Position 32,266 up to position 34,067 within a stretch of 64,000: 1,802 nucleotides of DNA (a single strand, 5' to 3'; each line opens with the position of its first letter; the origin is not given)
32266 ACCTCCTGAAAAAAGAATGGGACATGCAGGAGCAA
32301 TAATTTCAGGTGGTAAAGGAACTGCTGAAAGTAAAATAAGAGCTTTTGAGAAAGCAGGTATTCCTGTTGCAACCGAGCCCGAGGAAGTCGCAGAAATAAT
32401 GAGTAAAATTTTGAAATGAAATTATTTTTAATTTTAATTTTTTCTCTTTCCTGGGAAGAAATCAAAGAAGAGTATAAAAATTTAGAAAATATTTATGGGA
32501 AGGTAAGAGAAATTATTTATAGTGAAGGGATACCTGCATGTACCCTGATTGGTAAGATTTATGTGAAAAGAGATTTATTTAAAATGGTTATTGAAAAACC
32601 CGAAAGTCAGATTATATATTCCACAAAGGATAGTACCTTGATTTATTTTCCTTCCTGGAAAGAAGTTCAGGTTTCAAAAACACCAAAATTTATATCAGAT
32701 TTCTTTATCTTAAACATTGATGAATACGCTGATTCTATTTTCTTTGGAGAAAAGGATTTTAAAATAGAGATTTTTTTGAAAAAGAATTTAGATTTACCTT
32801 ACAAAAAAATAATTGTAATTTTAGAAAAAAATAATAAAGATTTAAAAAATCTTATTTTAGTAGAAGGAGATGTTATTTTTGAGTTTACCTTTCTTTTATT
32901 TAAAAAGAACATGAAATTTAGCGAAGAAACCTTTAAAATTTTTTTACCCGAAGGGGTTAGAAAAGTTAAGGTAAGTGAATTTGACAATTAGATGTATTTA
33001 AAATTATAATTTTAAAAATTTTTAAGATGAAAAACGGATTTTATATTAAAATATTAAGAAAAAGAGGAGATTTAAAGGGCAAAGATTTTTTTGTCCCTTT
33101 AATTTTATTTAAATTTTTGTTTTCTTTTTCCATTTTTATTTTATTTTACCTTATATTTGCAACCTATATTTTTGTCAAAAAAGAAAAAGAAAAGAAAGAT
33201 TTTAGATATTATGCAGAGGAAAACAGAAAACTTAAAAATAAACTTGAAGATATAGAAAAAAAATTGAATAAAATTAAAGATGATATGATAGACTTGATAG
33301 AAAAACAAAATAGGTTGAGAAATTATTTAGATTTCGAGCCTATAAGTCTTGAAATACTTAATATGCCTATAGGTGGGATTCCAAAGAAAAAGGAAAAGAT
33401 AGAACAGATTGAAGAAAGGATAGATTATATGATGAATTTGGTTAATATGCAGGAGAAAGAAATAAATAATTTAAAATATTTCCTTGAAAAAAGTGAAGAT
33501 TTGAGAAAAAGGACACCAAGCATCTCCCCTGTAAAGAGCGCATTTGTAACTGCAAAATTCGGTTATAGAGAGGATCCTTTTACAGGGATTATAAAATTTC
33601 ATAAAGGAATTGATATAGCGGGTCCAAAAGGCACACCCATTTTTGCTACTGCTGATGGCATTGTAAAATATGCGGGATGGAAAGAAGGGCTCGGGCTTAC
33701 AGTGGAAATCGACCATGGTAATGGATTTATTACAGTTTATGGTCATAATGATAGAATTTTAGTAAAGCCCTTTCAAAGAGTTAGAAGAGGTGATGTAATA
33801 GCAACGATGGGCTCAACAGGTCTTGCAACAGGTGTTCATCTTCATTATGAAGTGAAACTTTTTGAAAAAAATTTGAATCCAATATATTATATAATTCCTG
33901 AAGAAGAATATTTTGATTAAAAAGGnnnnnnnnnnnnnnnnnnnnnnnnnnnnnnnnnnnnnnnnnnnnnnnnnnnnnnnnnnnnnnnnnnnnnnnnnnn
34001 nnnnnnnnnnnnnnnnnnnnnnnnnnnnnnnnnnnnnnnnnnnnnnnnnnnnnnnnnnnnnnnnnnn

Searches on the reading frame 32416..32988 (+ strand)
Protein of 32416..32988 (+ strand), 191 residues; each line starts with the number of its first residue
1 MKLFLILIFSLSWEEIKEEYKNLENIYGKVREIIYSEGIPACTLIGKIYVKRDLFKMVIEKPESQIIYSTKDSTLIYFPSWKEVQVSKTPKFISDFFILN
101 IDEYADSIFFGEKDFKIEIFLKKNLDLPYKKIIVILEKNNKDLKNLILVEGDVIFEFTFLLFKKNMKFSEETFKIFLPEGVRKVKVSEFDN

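Call 3: search_protein_families(library=pfam, proteins=[window:32416-32988:+], max_evalue=1)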
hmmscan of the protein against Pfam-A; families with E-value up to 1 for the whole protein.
window:32416-32988:+ (191 aa): 1 family
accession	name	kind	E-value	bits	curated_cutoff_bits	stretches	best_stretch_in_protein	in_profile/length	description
PF03548.22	LolA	-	0.11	12.7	23.6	1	46-175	27-164/165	Outer membrane lipoprotein carrier protein LolA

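Call 4: search_protein_families(library=ncbifam, proteins=[window:32416-32988:+], max_evalue=1)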
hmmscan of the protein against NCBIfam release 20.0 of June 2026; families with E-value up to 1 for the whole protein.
window:32416-32988:+ (191 aa): 2 families
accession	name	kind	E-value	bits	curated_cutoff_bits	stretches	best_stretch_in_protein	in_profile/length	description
TIGR00547.2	lolA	equivalog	0.00099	18.6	112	1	15-181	23-197/202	outer membrane lipoprotein periplasmic chaperone LolA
NF053579.1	LolA3_fam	equivalog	0.0056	16.2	83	1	17-147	35-167/232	LolA3 family protein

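Call 73: search_solved_structures(query=window:32416-32988:+, max_evalue=10)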
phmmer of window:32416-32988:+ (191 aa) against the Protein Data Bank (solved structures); distinct sequences matched with E-value up to 10: 1.
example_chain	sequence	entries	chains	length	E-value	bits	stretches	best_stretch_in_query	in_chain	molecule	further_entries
9bts_A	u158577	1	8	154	0.68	12.9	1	12-53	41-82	Bacterioferritin (Bfr)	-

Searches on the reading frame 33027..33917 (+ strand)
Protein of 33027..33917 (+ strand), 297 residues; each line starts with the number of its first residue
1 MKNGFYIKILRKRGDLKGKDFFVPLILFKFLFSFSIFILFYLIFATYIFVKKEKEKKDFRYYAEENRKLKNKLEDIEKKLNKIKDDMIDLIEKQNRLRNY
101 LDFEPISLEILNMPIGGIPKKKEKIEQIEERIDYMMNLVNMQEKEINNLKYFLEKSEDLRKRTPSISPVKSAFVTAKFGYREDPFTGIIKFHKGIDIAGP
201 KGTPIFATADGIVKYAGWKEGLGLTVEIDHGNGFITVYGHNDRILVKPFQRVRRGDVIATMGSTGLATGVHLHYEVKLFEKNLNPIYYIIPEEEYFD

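Call 3: search_protein_families(library=pfam, proteins=[window:33027-33917:+], max_evalue=1)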
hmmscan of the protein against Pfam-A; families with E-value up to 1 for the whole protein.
window:33027-33917:+ (297 aa): 9 families
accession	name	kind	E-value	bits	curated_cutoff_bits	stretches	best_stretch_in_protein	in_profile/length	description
PF01551.29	Peptidase_M23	-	2e-34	118.1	28.7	1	190-285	1-96/96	Peptidase family M23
PF01105.29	EMP24_GP25L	-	0.0025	18.3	25.9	1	53-99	98-146/182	emp24/gp25L/p24 family/GOLD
PF10046.14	BLOC1_2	-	0.0032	18.2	33.4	1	55-102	18-65/96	Biogenesis of lysosome-related organelles complex-1 subunit 2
PF10552.14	ORF6C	-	0.088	13.2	22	0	118-150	9-41/114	ORF6C domain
PF15905.10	HMMR_N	-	0.1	12.5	30.1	1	61-162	175-277/330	Hyaluronan mediated motility receptor N-terminal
PF13965.12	SID-1_RNA_chan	-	0.14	11.1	28.7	1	28-171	117-212/594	dsRNA-gated channel SID-1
PF00335.26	Tetraspanin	-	0.33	11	32.1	1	26-93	75-139/225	Tetraspanin family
PF10168.15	Nup88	-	0.53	8.5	24.4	1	48-150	555-658/702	Nuclear pore component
PF10779.14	XhlA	-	0.56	10.9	34.7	1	69-100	2-33/67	Haemolysin XhlA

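Call 4: search_protein_families(library=ncbifam, proteins=[window:33027-33917:+], max_evalue=1)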
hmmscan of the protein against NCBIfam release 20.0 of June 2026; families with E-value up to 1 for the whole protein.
window:33027-33917:+ (297 aa): 28 families (the best 25 are shown)
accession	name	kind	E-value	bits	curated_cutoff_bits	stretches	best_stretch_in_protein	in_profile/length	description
NF008652.0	PRK11649.1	equivalog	1.7e-29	102.8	341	1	170-294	290-415/439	murein DD-endopeptidase MepM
NF053824.1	PdgNdpepShyC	equivalog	2.8e-27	95.7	700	1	150-277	254-381/429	peptidoglycan DD-endopeptidase ShyC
NF052530.1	Heli_ShapePgp3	exception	3.2e-25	88.7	300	1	113-289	88-264/270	peptidoglycan metallopeptidase Pgp3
NF008123.1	PRK10871.1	equivalog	1.4e-24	87.2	311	1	192-289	265-362/365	murein hydrolase activator NlpD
NF040883.1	amid_act_ActS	equivalog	3.6e-24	85.4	375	1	192-292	136-236/242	amidase activator ActS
NF053825.1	PdgNdpepShyA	equivalog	1.3e-23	83.4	700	1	162-291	264-395/425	peptidoglycan DD-endopeptidase ShyA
NF041208.1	celldiv_DipM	equivalog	1.5e-22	80.4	740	1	174-289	306-417/419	cell division endopeptidase DipM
NF052336.1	PdgHdaseHSB100310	equivalog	2.7e-20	73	500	1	173-280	42-145/316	peptidoglycan hydrolase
NF008644.1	PRK11637.1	equivalog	3.7e-17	62.4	270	1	168-287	267-381/385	murein hydrolase activator EnvC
NF050804.1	CellDivDipMCaul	equivalog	8.3e-16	57.9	900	1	192-277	528-614/634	cell division endopeptidase DipM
NF052529.1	PG_M23_Pgp6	exception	2.1e-15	56.4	600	1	190-278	333-421/452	peptidoglycan metallopeptidase Pgp6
NF053738.1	S2SprSpoIIQBc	equivalog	6.1e-12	45.7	250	1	192-289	122-223/232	stage II sporulation protein SpoIIQ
NF004799.0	PRK06148.1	subfamily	1.1e-05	23.7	1128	1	191-277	440-538/1015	hypothetical protein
NF047755.1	LIC_10271_M23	exception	0.004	16.9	180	1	192-285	117-205/207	LIC_10271 family cell wall hydrolase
NF045487.1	ASRP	equivalog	0.0044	15.7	300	1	53-165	344-457/593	archaea-specific SMC-related protein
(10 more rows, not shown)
